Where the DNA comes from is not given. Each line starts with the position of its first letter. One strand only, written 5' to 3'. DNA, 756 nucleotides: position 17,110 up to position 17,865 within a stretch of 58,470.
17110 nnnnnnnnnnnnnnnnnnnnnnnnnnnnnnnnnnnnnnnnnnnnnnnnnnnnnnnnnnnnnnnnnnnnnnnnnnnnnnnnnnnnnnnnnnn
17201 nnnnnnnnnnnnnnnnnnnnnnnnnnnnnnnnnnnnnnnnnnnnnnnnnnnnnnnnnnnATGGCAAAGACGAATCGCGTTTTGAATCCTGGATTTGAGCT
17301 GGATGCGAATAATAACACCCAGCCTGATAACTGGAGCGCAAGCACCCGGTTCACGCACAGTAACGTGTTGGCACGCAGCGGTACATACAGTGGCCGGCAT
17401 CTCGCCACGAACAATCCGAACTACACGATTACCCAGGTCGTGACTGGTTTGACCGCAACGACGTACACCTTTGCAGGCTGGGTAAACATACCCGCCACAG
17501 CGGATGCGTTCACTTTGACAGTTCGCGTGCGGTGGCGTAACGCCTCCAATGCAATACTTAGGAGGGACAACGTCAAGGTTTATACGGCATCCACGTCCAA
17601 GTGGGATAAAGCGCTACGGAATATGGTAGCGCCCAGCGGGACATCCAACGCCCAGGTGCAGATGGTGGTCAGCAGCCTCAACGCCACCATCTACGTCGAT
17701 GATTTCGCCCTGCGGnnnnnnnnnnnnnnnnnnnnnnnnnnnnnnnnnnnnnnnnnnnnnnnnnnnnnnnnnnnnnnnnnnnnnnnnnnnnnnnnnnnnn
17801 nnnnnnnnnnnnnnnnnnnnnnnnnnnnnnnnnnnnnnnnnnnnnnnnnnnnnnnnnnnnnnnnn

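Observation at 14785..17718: LamG-fused bacterial copper radical oxidase with the full galactose-oxidase residue set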

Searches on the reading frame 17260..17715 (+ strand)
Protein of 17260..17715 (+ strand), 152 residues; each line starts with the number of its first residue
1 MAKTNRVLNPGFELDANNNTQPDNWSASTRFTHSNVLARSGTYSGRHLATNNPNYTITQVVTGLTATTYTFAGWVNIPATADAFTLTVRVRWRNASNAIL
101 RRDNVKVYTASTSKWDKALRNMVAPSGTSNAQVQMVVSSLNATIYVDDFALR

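Call 32: search_protein_families(library=pfam, proteins=[window:17290-17715:+], max_evalue=1)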
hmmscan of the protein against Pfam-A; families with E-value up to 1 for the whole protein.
window:17290-17715:+ (142 aa): 1 family
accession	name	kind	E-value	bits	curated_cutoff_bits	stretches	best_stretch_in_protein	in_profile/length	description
PF20009.4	GEVED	-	0.77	11.1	24.4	0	45-87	16-58/78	GEVED domain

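Call 40: find_homologous_proteins(query=window:17260-17715:+, max_evalue=0.001)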
Query window:17260-17715:+ (152 aa): 30 proteins with E <= 0.001 among 191 candidates.
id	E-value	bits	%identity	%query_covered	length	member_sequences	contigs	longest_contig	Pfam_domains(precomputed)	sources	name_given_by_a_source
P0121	1.4e-65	238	76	95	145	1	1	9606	-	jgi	jgi:hypothetical protein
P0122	6.0e-64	232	71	100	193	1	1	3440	-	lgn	-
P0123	3.4e-59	217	66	100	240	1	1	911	-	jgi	jgi:hypothetical protein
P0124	1.1e-58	215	67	100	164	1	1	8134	-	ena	-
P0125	6.1e-58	213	65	100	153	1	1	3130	-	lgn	-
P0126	2.3e-55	205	64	97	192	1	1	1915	-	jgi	jgi:hypothetical protein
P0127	3.3e-54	201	62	97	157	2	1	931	-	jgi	-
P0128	1.3e-52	196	61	100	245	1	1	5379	-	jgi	jgi:hypothetical protein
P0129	1.3e-51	192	63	97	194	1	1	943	-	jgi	jgi:hypothetical protein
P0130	7.6e-50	187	63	95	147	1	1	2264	-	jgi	jgi:hypothetical protein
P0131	1.1e-48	183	58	97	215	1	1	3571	-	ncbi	ncbi:MAG: hypothetical protein WAN48_06065, partial [Actinomycetes bacterium]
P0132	2.5e-47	179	55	97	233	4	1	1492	PF01833.31,PF02018.24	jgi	jgi:hypothetical protein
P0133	2.1e-46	176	50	100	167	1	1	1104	-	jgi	jgi:hypothetical protein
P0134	2.0e-43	166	58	92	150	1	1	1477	-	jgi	jgi:hypothetical protein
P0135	1.4e-42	163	55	95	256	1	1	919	PF00041.28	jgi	jgi:hypothetical protein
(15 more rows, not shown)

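Call 43: search_solved_structures(query=A2, max_evalue=10, show_alignments=1)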
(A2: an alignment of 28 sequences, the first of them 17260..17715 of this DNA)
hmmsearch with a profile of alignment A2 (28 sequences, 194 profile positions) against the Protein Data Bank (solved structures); distinct sequences matched with E-value up to 10: 4.
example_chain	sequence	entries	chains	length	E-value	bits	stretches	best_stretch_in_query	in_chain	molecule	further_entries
9fli_A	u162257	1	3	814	0.0039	20.3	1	39-110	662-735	Arabinogalactan endo-beta-1,4-galactanase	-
2w5f_A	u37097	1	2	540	0.018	18.2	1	107-186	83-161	ENDO-1,4-BETA-XYLANASE Y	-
2wys_A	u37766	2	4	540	0.018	18.2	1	107-186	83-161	ENDO-1,4-BETA-XYLANASE Y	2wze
2hyd_A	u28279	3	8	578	1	12.4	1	64-118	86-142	ABC transporter homolog | Multidrug export ATP-binding/permease protein SAV1866 | CYSTIC FIBROSIS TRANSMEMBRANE CONDUCTANCE REGULATOR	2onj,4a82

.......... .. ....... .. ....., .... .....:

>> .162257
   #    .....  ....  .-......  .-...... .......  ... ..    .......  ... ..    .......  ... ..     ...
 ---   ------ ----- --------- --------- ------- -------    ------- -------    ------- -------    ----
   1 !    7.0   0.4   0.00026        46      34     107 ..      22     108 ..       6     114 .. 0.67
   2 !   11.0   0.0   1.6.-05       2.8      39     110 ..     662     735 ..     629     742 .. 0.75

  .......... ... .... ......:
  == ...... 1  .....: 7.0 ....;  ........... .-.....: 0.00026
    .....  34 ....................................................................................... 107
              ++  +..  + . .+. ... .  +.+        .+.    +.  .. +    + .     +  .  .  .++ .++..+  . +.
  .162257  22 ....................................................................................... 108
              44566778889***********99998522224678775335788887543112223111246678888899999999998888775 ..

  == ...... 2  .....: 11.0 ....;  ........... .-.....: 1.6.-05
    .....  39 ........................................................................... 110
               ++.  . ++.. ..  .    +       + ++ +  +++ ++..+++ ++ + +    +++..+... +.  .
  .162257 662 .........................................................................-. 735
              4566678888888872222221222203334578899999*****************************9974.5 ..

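Call 46: predict_structure(alignment_id=A2)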
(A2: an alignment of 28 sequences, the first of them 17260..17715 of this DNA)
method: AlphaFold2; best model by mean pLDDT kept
length: 152 residues; sequences in the alignment: 28
mean_pLDDT: 82.6   pTM: 0.78
mean pLDDT of the five models: 82.6, 78.1, 77.4, 73.5, 72.3
residues with pLDDT >= 90: 83; 70-90: 42; 50-70: 12; < 50: 15
segments of 3 or more residues with pLDDT < 50: 1-13
pLDDT, mean of each block of 10 residues (from residue 1): 31 49 70 80 81 89 91 92 94 97 96 93 95 92 88 83
secondary structure, 60 per line:
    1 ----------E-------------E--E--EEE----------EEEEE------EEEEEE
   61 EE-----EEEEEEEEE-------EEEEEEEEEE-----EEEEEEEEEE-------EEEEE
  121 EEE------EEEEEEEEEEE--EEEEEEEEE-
elements in order: E31-33 E44-48 E55-62 E68-76 E84-93 E99-108 E116-123 E130-140 E143-151

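Call 49: fold_search(model_id=the predicted structure, library=pdb)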
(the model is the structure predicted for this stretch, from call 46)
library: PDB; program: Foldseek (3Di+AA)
matches with E <= 10: 1869; with E <= 0.001: 207
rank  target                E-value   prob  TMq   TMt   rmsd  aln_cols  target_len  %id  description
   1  1h6x                  1.0e-07  1.00  0.60  0.58   4.5       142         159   16  The role of conserved amino acids in the cleft of the C-terminal family 22 carbohydrate binding module of Clostridium th (released 2002-06-27)
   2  4xup_E                2.0e-07  1.00  0.63  0.61   4.3       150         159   17  Structure of the N-terminal CBM22-1-CBM22-2 tandem domain from Paenibacillus barcinonensis Xyn10C (released 2015-06-03)
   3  4xup_C                2.6e-07  1.00  0.63  0.61   4.3       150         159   17  Structure of the N-terminal CBM22-1-CBM22-2 tandem domain from Paenibacillus barcinonensis Xyn10C (released 2015-06-03)
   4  2zey_A                3.2e-07  1.00  0.63  0.65   4.7       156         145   19  Family 16 carbohydrate binding module (released 2008-03-04)
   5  1h6y_A                4.7e-07  1.00  0.60  0.58   4.2       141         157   16  The role of conserved amino acids in the cleft of the C-terminal family 22 carbohydrate binding module of Clostridium  (released 2002-06-27)
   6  2zew_A                4.7e-07  1.00  0.64  0.67   4.4       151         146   20  Family 16 Cabohydrate Binding Domain Module 1 (released 2008-03-04)
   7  3oeb_A                5.6e-07  1.00  0.62  0.65   4.8       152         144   20  Crystal structure of the Q121E mutant of C.polysaccharolyticus CBM16-1 bound to mannopentaose (released 2010-08-25)
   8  2zex_A                5.6e-07  1.00  0.62  0.63   4.8       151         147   20  Family 16 carbohydrate binding module (released 2008-03-04)
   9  5w6h_A                6.9e-07  1.00  0.64  0.16   3.8       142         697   13  Crystal structure of Bacteriophage CBA120 tailspike protein 4 enzymatically active domain (TSP4dN, orf213) (released 2018-10-24)
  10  1dyo_A                6.9e-07  1.00  0.61  0.59   4.1       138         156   14  Xylan-Binding Domain from CBM 22, formally x6b domain (released 2000-07-04)
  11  4xuo_A                8.2e-07  1.00  0.57  0.55   4.3       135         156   17  Structure of the CBM22-1 xylan-binding domain from Paenibacillus barcinonensis Xyn10C (released 2015-06-03)
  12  4d0q                  8.6e-07  1.00  0.64  0.61   3.9       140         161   11  Hyaluronan Binding Module of the Streptococcal Pneumoniae Hyaluronate Lyase (released 2014-08-06)
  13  3oea_A                9.6e-07  1.00  0.61  0.63   4.9       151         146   20  Crystal structure of the Q121E mutants of C.polysaccharolyticus CBM16-1 bound to cellopentaose (released 2010-08-25)
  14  8xmz_A                1.1e-06  1.00  0.58  0.64   3.7       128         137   12  Crystal structure of a novel porphyran-binding carbohydrate binding module (released 2024-01-17)
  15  7xyc_A                1.3e-06  1.00  0.63  0.19   3.8       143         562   14  CryoEM structure of Klebsiella phage Kp7 type II tail fiber gp52 in vitro (released 2023-06-07)
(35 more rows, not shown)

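Call 68: find_encoding_contigs(protein=P0121, flank=8000, max_places=2)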
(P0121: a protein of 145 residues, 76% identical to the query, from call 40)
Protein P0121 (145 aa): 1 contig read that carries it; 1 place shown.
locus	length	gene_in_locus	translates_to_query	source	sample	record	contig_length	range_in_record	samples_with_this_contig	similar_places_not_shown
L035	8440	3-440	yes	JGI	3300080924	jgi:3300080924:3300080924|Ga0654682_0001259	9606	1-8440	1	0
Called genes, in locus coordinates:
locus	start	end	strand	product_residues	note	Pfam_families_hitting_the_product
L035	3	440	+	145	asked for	?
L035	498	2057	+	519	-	PF02706:Wzz (faint)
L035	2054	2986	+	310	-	PF13614:AAA_31 (weak)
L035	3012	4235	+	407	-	PF02397:Bac_transf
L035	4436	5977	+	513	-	PF01943:Polysacc_synt, PF13440:Polysacc_synt_3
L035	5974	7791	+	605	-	PF13692:Glyco_trans_1_4 (weak)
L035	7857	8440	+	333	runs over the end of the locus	PF01073:3Beta_HSD, PF01370:Epimerase, PF02719:Polysacc_synt_2, PF04321:RmlD_sub_bind, PF16363:GDP_Man_Dehyd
